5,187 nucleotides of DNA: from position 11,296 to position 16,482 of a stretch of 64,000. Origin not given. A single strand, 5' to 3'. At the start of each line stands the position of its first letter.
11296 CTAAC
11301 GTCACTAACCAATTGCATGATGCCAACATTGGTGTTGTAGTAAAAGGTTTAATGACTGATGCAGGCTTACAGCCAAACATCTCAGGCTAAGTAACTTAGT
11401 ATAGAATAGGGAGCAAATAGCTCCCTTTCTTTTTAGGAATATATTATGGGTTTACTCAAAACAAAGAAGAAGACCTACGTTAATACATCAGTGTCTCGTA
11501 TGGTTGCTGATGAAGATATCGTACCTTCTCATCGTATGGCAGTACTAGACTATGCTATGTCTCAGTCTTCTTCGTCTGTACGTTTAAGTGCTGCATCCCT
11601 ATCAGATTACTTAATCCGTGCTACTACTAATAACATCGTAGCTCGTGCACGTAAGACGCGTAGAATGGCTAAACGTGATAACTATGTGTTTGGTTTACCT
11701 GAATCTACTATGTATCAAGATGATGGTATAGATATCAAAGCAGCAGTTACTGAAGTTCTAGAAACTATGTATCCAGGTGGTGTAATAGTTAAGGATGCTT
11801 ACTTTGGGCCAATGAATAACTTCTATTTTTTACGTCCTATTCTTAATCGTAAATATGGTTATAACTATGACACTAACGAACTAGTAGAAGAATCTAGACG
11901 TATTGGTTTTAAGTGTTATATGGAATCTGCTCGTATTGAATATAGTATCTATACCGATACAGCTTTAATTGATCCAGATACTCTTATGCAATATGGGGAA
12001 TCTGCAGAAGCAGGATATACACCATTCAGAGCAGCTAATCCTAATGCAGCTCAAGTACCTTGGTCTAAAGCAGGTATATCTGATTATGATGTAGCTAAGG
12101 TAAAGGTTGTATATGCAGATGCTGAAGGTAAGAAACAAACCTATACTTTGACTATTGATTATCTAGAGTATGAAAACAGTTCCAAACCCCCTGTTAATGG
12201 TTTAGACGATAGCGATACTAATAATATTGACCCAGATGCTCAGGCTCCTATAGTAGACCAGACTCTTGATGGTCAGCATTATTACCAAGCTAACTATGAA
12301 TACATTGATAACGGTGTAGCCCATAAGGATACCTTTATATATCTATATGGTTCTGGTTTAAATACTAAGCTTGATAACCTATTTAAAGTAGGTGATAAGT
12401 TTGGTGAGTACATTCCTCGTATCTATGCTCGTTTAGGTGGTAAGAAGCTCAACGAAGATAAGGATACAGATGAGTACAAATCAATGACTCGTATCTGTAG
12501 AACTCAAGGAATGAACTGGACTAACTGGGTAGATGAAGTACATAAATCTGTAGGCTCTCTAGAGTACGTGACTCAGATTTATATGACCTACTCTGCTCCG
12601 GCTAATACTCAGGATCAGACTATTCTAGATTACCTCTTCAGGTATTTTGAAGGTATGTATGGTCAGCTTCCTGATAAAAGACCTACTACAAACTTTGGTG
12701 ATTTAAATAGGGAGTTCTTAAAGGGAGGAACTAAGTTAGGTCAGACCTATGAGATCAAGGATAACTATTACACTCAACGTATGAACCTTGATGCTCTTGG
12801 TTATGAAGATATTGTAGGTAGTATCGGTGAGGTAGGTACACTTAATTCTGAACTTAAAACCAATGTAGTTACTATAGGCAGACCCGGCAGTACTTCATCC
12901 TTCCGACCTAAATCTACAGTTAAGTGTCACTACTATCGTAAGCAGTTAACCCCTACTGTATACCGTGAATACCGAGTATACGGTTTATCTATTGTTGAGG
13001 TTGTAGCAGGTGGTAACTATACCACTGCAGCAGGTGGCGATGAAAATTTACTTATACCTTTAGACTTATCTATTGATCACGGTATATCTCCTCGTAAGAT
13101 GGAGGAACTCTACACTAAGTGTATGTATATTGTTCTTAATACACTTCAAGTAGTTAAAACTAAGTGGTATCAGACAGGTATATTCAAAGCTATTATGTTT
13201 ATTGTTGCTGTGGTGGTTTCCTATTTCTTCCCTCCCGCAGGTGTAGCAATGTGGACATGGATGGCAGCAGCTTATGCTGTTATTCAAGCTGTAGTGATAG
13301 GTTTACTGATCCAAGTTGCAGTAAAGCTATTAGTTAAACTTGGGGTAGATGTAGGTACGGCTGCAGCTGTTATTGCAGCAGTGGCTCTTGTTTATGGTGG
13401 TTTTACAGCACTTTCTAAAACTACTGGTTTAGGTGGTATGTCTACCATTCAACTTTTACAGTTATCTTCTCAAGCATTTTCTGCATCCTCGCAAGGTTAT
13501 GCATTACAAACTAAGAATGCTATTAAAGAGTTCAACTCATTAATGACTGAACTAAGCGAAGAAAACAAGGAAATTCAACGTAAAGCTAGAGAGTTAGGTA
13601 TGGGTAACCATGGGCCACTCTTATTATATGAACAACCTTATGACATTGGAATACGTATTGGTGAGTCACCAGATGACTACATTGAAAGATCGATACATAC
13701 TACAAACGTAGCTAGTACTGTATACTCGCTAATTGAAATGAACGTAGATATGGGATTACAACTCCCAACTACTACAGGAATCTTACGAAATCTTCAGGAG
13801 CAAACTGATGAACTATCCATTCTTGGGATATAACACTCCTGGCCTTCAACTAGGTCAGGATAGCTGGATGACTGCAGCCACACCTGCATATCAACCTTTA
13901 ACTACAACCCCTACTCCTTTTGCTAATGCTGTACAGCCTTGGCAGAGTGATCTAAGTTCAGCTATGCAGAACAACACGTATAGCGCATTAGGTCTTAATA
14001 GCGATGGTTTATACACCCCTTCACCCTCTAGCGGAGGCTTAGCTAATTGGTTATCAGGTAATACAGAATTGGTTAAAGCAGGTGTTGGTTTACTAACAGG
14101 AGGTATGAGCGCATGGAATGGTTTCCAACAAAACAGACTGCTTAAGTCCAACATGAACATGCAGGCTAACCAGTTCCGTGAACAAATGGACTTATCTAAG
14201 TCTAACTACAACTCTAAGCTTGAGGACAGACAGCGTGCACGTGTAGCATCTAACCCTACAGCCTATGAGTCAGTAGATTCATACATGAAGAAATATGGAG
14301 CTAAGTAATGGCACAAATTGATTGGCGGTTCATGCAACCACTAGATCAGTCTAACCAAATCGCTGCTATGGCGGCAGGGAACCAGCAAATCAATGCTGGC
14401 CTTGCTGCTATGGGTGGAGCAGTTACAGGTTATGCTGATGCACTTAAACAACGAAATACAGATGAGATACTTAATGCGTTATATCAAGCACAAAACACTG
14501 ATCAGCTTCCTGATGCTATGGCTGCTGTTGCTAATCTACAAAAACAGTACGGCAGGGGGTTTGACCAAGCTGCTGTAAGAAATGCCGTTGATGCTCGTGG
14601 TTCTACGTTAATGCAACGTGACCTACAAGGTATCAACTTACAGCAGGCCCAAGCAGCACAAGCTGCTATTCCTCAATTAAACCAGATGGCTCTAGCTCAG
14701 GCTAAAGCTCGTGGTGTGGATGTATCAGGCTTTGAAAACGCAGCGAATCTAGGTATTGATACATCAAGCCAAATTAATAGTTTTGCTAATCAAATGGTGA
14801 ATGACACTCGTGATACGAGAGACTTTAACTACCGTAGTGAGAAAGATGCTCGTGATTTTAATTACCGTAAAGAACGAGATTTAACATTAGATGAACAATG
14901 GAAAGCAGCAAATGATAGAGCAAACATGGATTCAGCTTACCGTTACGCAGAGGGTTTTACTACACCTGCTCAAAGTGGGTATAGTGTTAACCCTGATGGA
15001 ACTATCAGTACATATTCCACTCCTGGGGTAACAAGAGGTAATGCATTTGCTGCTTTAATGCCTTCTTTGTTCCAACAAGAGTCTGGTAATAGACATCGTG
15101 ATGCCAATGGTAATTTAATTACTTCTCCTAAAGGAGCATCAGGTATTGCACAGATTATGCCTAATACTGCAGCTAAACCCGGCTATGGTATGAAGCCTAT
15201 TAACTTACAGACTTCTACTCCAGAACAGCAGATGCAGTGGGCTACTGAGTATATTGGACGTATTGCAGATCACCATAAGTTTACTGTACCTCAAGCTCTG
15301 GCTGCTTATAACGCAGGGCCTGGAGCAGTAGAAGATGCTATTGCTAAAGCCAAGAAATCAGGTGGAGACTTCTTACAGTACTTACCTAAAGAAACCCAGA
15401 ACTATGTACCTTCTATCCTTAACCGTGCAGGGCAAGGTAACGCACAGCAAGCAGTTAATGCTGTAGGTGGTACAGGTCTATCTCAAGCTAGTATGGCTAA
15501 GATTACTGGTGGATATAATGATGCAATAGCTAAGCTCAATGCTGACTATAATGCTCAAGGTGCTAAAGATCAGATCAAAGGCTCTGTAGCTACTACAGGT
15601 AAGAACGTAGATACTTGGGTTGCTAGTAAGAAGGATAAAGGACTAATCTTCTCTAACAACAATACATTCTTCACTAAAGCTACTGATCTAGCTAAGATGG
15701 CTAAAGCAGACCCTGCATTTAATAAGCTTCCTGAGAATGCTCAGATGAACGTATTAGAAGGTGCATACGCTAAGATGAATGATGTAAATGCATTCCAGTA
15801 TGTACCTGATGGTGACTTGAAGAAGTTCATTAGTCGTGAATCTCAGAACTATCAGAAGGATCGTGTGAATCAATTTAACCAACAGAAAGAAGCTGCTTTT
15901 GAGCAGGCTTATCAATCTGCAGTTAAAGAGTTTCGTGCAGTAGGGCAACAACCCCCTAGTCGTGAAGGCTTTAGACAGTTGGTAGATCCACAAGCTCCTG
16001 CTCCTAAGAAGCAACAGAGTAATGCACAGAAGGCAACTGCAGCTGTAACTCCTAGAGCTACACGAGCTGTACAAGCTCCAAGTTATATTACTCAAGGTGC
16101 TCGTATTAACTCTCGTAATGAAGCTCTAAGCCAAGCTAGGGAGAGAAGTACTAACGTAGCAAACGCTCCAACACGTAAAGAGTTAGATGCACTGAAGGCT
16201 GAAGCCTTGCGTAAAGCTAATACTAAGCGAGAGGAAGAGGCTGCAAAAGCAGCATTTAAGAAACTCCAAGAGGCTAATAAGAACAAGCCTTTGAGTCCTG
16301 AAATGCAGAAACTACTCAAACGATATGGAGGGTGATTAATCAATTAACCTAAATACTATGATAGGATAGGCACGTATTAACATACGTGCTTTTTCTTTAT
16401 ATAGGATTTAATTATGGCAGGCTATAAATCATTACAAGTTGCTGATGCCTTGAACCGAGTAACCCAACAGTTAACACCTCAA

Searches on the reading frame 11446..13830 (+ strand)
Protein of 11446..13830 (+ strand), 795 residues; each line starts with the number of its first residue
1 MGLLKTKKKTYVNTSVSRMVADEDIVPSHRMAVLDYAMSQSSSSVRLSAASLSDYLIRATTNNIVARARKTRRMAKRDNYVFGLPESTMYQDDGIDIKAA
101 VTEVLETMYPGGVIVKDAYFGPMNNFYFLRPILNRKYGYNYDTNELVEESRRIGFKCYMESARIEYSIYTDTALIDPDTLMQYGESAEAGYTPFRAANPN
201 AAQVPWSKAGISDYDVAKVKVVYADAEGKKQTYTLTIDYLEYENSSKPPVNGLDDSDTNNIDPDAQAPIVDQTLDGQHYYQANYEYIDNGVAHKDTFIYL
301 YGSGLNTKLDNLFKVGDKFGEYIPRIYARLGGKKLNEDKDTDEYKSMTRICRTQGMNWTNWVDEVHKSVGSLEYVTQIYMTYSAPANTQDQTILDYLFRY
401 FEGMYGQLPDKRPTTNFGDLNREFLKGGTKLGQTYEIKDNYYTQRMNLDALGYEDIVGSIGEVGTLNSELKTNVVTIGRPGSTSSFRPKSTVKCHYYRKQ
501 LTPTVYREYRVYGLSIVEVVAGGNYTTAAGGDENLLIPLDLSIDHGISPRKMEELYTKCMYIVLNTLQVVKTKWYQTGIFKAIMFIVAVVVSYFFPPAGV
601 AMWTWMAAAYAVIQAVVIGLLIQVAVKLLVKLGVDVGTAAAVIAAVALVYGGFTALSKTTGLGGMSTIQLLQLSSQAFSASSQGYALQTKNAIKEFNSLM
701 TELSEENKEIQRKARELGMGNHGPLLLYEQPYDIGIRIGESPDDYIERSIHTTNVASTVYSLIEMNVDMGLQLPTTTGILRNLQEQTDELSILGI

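Call 29: search_protein_families(library=phrogs, proteins=[window:11446-13830:+], max_evalue=0.00001)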
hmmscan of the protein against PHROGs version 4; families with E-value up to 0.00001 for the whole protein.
window:11446-13830:+ (795 aa): 1 family
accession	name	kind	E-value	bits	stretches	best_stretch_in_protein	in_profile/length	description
phrog_2220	-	unknown function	9.1e-137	458.9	1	1-776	1-848/850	-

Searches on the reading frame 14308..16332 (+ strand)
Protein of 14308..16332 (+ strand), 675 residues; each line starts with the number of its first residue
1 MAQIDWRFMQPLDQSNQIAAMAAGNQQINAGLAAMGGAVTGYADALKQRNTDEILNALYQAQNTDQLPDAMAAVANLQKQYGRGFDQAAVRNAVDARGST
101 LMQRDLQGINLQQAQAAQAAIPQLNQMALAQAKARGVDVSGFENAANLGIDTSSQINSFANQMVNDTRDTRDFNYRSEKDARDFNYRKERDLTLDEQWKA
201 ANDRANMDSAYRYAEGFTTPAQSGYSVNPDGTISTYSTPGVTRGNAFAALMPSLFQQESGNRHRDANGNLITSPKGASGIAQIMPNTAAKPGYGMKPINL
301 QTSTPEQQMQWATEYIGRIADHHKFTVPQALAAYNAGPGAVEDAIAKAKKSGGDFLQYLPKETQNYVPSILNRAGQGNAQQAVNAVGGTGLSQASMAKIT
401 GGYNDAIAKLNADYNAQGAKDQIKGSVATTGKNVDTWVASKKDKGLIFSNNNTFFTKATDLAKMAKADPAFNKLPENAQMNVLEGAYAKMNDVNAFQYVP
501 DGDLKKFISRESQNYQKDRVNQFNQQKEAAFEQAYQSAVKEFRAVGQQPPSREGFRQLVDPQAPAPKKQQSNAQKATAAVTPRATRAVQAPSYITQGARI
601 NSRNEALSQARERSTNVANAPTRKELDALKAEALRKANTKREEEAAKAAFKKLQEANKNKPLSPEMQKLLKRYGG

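Call 29: search_protein_families(library=phrogs, proteins=[window:14308-16332:+], max_evalue=0.00001)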
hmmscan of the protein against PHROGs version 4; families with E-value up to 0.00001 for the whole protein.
window:14308-16332:+ (675 aa): 7 families
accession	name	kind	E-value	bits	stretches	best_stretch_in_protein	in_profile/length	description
phrog_19855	-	head and packaging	2e-19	69.7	1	238-422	1061-1234/1257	virion structural protein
phrog_28504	-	tail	4.6e-15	56.4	1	16-395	18-380/597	lytic tail fiber protein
phrog_14342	-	tail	9.9e-15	55.9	1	271-371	173-269/272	lytic tail fiber protein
phrog_1044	-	lysis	1.5e-14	54.2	1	246-381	234-378/900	endolysin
phrog_669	-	lysis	2.6e-14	52.5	1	245-422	933-1108/1946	endolysin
phrog_6467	-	unknown function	4.2e-07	30.5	1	1-148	1-156/521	-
phrog_28014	-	unknown function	7.6e-06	26.7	0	269-345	64-136/224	-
